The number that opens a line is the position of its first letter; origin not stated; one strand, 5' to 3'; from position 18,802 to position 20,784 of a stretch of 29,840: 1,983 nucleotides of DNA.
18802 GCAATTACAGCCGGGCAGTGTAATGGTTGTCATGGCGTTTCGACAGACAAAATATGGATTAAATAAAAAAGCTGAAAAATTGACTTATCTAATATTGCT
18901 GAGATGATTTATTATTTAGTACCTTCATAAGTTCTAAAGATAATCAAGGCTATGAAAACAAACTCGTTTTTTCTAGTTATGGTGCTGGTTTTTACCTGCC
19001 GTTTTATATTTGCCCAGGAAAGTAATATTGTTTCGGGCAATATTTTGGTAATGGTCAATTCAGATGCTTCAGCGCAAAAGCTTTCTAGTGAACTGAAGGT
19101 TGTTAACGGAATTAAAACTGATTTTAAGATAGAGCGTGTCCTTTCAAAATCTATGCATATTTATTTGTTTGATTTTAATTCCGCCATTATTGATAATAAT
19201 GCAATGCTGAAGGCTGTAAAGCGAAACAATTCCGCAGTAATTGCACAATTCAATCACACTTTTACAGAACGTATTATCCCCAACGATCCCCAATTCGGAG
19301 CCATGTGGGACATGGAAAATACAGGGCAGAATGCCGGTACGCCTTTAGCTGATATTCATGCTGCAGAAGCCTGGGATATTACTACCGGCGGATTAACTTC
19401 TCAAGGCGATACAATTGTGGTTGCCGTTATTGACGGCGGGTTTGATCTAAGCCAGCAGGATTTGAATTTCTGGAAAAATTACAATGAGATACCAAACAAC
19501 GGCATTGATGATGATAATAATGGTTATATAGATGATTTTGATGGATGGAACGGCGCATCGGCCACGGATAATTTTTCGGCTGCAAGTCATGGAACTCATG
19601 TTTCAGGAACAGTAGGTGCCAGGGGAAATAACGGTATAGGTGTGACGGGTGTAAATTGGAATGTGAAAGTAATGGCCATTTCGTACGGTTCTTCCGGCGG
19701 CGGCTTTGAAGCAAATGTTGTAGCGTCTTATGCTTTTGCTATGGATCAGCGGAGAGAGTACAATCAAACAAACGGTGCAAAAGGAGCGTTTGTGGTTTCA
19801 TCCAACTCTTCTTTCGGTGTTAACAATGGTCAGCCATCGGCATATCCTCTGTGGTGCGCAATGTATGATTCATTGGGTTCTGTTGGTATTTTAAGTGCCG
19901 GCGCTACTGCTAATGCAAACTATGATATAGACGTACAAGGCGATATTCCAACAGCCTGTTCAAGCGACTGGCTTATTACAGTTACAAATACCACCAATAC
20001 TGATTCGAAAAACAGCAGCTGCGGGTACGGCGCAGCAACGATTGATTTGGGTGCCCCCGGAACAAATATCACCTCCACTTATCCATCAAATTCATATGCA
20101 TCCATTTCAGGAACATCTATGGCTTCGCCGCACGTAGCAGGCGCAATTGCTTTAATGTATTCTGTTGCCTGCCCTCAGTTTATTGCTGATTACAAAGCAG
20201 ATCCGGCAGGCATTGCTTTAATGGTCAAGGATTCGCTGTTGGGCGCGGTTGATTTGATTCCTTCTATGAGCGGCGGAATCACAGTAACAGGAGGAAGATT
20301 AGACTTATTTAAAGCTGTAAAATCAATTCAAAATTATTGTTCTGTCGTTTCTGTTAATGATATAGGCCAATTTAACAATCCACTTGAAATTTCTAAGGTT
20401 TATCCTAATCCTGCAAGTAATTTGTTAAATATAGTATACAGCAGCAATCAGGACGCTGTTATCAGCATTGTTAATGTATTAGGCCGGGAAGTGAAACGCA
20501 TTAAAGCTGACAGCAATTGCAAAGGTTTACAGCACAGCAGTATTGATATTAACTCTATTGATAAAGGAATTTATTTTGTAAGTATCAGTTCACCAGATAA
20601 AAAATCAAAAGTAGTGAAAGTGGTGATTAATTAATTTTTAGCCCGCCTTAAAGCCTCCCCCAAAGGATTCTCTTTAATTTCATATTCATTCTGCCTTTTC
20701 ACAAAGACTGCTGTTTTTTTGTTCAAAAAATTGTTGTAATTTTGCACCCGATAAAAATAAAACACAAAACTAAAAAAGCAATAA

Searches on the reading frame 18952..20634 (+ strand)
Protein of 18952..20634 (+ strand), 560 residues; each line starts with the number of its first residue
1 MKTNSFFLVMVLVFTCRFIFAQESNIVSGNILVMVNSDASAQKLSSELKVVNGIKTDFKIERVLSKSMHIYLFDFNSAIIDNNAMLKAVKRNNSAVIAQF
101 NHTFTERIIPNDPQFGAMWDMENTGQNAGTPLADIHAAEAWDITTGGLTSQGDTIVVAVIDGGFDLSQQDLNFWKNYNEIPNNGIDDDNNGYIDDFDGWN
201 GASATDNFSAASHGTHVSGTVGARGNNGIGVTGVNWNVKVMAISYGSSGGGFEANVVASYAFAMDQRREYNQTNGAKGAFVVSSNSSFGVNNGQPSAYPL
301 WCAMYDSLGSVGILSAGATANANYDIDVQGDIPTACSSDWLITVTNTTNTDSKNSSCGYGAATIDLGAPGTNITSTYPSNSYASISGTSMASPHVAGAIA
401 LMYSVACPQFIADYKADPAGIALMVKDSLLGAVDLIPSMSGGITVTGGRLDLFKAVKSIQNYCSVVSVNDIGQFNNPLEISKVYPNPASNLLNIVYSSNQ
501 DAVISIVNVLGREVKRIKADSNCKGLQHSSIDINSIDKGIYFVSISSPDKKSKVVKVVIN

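Call 38: search_protein_families(library=pfam, proteins=[window:18952-20634:+], max_evalue=0.001)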
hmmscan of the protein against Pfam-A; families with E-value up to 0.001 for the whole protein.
window:18952-20634:+ (560 aa): 2 families
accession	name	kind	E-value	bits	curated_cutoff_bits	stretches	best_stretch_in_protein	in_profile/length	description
PF00082.27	Peptidase_S8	-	8.7e-27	94.6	21.8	1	152-409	1-259/288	Subtilase family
PF18962.6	Por_Secre_tail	-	1.3e-13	51.5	27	1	483-559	1-75/75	Secretion system C-terminal sorting domain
